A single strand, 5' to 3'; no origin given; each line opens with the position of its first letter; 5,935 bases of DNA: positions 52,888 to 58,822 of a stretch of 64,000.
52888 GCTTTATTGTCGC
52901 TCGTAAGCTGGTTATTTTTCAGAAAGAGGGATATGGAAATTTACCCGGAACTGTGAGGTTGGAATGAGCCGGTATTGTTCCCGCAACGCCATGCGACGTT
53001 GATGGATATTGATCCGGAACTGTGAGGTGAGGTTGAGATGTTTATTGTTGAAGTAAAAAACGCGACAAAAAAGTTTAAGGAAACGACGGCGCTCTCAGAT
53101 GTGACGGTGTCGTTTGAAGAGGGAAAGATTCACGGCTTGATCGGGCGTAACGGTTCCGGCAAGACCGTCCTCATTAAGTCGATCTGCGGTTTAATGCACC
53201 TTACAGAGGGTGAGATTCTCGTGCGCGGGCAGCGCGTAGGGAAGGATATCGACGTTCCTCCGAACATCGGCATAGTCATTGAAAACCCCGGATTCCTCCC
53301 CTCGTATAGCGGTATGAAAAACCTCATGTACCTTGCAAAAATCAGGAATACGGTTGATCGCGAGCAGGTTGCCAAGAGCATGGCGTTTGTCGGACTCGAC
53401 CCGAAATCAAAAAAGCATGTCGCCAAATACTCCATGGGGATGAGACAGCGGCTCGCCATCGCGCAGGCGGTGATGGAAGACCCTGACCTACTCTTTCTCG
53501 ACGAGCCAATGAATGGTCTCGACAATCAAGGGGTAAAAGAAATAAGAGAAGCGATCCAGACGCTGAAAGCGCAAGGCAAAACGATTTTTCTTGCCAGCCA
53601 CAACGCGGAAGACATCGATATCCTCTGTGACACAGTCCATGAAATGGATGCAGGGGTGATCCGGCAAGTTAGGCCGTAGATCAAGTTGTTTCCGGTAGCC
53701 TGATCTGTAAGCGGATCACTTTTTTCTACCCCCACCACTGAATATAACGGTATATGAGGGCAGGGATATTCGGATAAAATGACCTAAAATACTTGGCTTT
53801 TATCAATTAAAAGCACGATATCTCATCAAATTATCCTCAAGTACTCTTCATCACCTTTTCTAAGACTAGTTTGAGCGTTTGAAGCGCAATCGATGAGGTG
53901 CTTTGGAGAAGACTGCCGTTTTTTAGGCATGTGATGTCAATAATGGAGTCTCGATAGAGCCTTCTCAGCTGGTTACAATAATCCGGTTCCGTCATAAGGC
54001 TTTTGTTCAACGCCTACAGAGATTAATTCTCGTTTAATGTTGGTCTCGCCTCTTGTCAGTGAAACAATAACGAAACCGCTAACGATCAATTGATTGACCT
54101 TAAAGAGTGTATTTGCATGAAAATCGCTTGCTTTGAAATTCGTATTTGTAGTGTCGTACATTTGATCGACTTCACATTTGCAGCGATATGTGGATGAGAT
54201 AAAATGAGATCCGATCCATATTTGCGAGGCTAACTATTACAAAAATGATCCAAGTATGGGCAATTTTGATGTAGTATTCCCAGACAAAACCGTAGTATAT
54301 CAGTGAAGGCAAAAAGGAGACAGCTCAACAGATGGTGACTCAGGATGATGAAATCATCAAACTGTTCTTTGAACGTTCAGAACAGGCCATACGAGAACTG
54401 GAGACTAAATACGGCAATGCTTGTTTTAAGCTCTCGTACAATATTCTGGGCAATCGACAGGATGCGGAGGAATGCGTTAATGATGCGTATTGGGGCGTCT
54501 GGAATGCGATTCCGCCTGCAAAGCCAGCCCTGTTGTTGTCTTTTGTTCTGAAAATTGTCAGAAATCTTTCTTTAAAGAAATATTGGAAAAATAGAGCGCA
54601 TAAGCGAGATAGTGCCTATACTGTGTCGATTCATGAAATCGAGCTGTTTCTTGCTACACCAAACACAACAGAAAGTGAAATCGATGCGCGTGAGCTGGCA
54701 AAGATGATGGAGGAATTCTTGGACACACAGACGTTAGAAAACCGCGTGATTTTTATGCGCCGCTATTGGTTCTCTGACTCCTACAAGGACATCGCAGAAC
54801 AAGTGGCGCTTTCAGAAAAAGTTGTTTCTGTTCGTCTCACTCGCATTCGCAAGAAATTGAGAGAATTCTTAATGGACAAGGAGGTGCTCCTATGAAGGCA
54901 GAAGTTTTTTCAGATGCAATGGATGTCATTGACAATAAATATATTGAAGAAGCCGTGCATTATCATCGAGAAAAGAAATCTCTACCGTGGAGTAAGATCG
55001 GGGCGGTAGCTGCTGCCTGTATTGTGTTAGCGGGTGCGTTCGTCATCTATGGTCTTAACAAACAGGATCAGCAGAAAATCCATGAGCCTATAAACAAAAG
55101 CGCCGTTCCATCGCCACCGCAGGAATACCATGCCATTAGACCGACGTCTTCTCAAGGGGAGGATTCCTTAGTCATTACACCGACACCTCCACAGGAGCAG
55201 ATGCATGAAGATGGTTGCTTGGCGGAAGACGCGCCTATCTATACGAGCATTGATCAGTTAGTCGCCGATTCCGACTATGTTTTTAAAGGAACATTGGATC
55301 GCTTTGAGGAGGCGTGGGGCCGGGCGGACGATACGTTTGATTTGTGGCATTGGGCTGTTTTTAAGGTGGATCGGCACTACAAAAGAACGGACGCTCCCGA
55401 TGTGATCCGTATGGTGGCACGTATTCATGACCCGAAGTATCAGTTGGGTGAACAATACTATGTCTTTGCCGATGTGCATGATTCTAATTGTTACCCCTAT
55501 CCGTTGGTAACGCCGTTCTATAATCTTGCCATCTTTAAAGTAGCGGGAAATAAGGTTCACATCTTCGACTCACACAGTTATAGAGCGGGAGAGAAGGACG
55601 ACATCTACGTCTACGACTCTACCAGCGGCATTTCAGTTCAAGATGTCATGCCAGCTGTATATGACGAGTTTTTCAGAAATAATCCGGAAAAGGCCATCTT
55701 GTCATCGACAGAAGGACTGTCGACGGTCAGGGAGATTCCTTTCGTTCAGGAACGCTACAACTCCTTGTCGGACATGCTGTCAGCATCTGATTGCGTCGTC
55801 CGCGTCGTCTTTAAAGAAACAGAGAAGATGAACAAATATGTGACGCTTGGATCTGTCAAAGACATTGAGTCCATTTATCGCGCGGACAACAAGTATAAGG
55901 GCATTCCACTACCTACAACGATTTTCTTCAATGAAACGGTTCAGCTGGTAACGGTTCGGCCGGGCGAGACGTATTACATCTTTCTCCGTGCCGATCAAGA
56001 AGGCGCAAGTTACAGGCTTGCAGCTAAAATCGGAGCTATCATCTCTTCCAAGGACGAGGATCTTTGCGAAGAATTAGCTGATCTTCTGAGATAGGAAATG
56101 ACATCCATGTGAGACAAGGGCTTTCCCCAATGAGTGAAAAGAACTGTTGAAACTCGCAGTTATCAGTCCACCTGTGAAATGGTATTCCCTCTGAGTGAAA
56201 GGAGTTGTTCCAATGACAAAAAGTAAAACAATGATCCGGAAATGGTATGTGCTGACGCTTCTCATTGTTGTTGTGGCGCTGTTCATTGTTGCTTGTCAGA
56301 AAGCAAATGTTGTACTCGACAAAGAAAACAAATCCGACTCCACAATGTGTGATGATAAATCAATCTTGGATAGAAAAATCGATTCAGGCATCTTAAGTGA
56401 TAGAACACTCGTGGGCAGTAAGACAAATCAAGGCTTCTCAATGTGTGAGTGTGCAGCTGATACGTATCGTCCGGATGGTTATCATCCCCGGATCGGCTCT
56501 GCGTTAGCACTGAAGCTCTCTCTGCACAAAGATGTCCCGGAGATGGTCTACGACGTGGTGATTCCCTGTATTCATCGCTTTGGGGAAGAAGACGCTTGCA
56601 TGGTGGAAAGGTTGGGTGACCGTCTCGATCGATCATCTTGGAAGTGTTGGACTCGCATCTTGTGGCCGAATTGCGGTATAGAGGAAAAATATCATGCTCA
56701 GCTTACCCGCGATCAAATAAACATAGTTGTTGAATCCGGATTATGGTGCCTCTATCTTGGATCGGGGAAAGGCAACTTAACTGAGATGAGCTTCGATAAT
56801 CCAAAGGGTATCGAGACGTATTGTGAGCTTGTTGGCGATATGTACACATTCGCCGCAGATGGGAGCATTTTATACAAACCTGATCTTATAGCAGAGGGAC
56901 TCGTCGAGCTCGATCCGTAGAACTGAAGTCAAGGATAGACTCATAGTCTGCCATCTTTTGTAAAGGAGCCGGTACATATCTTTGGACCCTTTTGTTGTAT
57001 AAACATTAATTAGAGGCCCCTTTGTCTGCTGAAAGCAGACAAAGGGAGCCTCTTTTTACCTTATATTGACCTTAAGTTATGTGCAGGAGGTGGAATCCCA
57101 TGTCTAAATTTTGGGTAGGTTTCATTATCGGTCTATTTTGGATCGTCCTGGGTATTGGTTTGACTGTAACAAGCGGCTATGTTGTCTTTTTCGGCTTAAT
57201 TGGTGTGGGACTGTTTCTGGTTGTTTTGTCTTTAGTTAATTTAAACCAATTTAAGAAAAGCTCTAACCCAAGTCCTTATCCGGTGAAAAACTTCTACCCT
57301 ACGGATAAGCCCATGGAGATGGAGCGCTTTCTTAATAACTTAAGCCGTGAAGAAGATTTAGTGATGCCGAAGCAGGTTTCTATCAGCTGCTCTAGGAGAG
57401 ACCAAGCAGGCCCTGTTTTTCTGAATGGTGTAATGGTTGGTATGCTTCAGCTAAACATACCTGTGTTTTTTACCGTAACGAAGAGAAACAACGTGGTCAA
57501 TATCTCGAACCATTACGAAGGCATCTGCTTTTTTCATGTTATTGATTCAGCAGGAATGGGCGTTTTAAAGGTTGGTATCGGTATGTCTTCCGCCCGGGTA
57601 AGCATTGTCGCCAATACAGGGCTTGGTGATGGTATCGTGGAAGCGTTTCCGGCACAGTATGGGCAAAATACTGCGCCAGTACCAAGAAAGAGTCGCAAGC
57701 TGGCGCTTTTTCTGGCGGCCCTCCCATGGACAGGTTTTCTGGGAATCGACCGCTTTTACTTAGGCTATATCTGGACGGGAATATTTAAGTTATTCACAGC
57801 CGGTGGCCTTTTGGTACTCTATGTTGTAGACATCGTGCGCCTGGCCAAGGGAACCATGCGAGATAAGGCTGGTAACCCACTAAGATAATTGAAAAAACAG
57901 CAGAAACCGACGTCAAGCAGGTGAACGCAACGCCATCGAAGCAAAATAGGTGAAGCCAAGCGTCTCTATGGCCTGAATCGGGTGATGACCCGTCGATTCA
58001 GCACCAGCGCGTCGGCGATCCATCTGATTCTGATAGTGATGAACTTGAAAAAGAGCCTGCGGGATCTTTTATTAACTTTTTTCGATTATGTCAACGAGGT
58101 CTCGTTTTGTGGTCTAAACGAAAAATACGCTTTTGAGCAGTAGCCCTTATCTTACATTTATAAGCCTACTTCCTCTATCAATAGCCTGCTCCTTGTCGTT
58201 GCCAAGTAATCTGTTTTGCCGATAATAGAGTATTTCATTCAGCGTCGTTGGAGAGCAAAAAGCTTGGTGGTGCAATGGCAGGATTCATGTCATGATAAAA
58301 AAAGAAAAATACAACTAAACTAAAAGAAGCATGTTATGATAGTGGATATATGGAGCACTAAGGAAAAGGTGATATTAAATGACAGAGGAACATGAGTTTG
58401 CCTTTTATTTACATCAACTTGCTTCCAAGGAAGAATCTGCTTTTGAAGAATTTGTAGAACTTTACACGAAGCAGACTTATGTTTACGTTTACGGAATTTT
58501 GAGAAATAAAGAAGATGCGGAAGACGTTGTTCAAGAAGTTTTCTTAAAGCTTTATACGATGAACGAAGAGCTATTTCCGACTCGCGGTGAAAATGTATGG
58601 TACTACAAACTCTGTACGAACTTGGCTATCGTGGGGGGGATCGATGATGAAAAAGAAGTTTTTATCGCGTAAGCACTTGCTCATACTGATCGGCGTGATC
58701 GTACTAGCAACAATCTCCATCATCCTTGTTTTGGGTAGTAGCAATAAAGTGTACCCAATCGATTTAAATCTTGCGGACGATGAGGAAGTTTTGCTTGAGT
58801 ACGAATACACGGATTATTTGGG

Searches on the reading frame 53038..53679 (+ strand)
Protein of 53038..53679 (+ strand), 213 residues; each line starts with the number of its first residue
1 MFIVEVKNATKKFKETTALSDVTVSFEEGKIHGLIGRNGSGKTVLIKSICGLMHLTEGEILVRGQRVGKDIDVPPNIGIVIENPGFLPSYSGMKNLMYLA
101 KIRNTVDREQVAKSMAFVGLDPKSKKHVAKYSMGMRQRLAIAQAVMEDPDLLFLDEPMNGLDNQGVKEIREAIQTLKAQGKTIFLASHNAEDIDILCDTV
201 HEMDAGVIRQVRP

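Call 51: search_protein_families(library=pfam, proteins=[window:53038-53679:+], max_evalue=0.001)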
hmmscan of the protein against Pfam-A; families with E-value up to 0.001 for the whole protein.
window:53038-53679:+ (213 aa): 3 families
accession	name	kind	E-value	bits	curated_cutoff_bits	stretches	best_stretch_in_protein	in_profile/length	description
PF00005.33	ABC_tran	-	1.3e-30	107.2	25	1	19-159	1-137/137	ABC transporter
PF13304.12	AAA_21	-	9.6e-11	42.7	27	1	130-190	237-300/304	AAA domain, putative AbiEii toxin, Type IV TA system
PF02463.25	SMC_N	-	8.2e-05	22.6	40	0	21-51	17-46/220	RecF/RecN/SMC N terminal domain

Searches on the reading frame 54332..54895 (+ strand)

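Call 41: search_protein_families(library=pfam, proteins=[window:54332-54895:+], max_evalue=0.01)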
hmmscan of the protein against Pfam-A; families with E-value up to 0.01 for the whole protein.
window:54332-54895:+ (187 aa): 4 families
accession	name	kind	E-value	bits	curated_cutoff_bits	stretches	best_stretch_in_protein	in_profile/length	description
PF08281.18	Sigma70_r4_2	-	4e-07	30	25.7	1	137-176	15-54/54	Sigma-70, region 4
PF04542.20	Sigma70_r2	-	3.3e-06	27.2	24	1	26-87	4-68/71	Sigma-70 region 2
PF04545.22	Sigma70_r4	-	0.00049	20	24.1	1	138-178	10-50/50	Sigma-70, region 4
PF00196.25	GerE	-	0.0048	16.9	23.5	0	151-177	20-46/57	Bacterial regulatory proteins, luxR family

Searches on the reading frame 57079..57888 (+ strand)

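Call 41: search_protein_families(library=pfam, proteins=[window:57079-57888:+], max_evalue=0.01)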
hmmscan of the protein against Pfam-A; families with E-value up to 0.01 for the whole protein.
window:57079-57888:+ (269 aa): 1 family
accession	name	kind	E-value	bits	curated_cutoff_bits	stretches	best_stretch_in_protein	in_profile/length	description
PF05154.21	TM2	-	3.3e-12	46.9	27.9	1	203-253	2-51/51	TM2 domain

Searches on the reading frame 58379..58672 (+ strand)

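Call 41: search_protein_families(library=pfam, proteins=[window:58379-58672:+], max_evalue=0.01)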
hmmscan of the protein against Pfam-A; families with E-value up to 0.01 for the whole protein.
window:58379-58672:+ (97 aa): 1 family
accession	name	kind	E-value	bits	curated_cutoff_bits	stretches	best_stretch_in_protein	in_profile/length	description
PF04542.20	Sigma70_r2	-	9.8e-08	32.1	24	1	26-76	2-52/71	Sigma-70 region 2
